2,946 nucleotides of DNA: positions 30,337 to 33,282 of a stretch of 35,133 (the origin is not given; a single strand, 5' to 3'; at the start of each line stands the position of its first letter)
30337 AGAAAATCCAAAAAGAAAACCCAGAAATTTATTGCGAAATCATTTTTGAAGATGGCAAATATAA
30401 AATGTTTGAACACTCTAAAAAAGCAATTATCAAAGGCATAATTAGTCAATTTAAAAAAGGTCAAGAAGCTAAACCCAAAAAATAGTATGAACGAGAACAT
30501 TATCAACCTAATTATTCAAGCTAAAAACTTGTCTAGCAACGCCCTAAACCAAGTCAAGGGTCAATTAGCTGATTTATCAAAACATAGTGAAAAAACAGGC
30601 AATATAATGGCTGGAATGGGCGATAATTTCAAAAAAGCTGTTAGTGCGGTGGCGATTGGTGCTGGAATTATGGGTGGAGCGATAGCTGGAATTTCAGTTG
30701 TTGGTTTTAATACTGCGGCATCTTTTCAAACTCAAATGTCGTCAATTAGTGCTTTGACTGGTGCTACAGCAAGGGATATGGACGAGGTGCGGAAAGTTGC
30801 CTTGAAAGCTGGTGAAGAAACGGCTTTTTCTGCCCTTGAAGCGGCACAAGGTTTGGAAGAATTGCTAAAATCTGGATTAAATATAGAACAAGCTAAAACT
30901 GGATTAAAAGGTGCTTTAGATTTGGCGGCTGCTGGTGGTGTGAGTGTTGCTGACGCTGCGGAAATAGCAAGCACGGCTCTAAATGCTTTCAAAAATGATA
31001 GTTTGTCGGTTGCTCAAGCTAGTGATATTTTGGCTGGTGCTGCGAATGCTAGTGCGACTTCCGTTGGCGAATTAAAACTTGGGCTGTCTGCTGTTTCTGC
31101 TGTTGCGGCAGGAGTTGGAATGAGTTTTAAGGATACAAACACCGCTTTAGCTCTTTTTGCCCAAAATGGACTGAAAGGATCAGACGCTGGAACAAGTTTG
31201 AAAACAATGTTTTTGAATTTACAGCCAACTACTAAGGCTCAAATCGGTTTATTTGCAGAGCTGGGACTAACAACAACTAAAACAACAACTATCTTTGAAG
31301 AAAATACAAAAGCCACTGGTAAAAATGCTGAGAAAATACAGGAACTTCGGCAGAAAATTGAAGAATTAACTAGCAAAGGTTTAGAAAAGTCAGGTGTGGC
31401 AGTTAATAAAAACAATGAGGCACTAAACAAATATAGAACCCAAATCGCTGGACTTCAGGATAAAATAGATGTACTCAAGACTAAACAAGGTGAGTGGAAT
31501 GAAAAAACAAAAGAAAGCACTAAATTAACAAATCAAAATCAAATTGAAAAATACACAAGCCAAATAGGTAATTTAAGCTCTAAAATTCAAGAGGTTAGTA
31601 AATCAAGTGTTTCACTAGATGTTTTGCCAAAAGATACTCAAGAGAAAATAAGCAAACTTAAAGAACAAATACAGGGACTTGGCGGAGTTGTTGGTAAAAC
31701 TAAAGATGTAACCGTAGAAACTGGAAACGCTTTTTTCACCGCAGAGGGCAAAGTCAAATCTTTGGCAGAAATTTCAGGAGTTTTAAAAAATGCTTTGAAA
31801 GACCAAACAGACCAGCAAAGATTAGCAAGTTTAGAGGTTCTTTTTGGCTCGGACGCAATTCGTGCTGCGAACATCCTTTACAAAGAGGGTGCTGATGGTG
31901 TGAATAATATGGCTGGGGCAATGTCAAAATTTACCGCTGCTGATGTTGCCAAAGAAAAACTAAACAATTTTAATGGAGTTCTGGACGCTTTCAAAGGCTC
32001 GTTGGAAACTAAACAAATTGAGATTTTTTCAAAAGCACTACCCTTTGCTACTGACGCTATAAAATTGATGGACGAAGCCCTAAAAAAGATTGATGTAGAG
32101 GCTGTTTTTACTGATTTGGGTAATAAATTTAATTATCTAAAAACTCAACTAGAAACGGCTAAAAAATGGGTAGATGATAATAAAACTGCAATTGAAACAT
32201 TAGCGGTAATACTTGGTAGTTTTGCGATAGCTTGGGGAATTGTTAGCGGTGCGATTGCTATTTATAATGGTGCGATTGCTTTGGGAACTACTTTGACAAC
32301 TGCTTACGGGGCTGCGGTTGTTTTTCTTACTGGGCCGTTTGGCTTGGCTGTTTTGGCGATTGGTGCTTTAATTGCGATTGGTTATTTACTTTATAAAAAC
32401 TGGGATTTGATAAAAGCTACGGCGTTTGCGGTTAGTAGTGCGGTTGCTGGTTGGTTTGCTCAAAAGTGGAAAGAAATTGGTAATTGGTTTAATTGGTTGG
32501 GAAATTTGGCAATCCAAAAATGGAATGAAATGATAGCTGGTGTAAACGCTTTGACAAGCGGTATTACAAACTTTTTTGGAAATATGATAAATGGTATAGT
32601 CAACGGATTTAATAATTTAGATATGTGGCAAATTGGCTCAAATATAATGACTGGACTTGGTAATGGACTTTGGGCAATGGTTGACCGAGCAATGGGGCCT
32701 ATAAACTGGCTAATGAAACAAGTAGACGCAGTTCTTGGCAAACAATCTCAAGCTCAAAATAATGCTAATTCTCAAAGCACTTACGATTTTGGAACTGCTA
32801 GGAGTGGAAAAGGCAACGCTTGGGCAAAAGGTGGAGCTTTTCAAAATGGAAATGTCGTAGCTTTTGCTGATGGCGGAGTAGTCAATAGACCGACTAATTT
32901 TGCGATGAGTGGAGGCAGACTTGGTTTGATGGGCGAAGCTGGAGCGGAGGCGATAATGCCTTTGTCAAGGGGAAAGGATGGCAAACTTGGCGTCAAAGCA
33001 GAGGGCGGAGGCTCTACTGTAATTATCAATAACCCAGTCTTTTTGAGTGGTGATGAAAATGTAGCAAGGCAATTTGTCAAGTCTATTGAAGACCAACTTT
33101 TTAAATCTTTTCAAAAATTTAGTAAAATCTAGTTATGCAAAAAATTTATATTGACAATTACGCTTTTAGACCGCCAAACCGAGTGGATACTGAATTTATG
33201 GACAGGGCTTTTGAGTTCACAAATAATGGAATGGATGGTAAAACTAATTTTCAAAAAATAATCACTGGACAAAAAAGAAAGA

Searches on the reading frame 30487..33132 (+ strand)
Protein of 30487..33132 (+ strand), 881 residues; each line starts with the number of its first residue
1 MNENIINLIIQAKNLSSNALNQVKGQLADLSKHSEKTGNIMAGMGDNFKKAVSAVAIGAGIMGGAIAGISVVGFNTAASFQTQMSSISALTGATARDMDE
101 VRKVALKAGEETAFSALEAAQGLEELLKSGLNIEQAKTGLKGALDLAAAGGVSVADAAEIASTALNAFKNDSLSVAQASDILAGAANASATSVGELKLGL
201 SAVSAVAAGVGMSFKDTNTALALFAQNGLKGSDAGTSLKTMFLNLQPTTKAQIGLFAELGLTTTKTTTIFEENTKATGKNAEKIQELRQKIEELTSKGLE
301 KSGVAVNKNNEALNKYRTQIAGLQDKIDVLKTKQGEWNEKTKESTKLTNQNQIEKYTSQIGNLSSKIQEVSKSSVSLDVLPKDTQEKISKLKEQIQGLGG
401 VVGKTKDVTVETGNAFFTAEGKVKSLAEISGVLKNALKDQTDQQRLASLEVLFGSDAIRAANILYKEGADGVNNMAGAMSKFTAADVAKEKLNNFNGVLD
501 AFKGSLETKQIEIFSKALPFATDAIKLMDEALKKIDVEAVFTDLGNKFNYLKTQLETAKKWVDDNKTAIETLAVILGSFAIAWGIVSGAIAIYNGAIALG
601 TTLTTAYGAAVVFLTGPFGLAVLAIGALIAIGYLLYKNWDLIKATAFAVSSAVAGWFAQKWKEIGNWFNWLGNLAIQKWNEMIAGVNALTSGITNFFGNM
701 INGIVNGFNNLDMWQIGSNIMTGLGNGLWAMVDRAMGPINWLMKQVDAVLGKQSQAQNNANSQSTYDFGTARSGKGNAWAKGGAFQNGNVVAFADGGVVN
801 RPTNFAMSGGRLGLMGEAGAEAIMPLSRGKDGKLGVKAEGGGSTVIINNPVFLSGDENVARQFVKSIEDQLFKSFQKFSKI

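Call 52: search_protein_families(library=phrogs, proteins=[window:30487-33132:+], max_evalue=0.001)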
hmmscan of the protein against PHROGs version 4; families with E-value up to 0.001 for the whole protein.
window:30487-33132:+ (881 aa): 35 families (the best 25 are shown)
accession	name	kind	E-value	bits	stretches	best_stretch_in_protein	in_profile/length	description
phrog_1533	-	tail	2.6e-92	311.4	2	17-264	195-440/1688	tail length tape measure protein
phrog_5218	-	unknown function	9.1e-86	290.2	1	14-634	169-659/1599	-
phrog_4704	-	tail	3.3e-80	271.5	2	19-266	164-408/625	tail length tape measure protein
phrog_991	-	tail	7.7e-54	183.9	2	9-293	218-512/1966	tail length tape measure protein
phrog_28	-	tail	2.1e-52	180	2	13-371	224-573/1228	tail length tape measure protein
phrog_9696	-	tail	2.6e-51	175.6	2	9-339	11-332/1415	tail length tape measure protein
phrog_1272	-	tail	6.8e-47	160.9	2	15-252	201-439/1606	tail length tape measure protein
phrog_5493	-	tail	8.1e-41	141.3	2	19-264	12-257/1102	tail length tape measure protein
phrog_167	-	tail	1.8e-38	133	1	17-629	224-714/1555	tail length tape measure protein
phrog_58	-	tail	5.5e-29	102.2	1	11-739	275-944/1544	tail length tape measure protein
phrog_19074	-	unknown function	1.9e-27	96.7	1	10-262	85-340/1384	-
phrog_1293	-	tail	1.1e-25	90.8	2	15-278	130-386/1424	tail length tape measure protein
phrog_38390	-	tail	9.2e-25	87.9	1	72-264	55-247/1029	tail length tape measure protein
phrog_28420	-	tail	3.1e-24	86.1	1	55-272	40-253/906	tail length tape measure protein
phrog_36752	-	unknown function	5.4e-22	78.4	2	48-286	46-287/1078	-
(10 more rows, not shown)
